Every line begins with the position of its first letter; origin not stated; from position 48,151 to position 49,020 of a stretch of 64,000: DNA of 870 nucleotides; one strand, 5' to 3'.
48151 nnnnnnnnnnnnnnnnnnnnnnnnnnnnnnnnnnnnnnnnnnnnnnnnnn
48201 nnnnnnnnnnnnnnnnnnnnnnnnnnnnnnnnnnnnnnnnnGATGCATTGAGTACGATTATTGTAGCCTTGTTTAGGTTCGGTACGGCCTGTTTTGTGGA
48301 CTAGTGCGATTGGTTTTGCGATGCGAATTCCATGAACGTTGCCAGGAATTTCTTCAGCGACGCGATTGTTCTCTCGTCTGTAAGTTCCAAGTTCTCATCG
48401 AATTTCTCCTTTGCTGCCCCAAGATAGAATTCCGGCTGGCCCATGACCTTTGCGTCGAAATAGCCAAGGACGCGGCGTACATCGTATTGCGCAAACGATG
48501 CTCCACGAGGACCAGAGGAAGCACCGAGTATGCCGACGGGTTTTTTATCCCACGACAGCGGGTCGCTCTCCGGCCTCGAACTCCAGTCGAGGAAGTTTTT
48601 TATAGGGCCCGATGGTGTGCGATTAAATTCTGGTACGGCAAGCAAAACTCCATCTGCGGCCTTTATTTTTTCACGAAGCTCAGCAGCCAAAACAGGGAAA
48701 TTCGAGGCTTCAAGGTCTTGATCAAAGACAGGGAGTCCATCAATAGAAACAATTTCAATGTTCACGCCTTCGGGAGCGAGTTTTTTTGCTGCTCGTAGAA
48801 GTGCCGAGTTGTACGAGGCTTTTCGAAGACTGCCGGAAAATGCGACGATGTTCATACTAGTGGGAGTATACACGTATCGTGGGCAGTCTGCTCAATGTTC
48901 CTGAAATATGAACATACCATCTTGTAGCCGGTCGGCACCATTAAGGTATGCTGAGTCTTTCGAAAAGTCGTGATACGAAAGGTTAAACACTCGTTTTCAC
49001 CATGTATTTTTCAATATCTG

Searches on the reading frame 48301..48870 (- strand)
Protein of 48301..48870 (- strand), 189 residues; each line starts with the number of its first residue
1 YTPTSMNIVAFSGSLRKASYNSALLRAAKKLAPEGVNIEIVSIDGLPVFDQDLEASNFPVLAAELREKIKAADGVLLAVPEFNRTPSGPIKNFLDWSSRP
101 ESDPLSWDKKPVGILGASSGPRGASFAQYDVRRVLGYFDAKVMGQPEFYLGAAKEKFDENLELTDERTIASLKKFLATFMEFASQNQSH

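Call 40: search_protein_families(library=pfam, proteins=[window:48301-48870:-], max_evalue=0.01)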
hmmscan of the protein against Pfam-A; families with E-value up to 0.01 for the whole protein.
window:48301-48870:- (189 aa): 2 families
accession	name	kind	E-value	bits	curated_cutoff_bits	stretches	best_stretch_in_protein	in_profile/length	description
PF03358.20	FMN_red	-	9e-38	129.7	24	1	6-153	1-150/152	NADPH-dependent FMN reductase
PF02525.22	Flavodoxin_2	-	0.00014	22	27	1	11-100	6-106/198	Flavodoxin-like fold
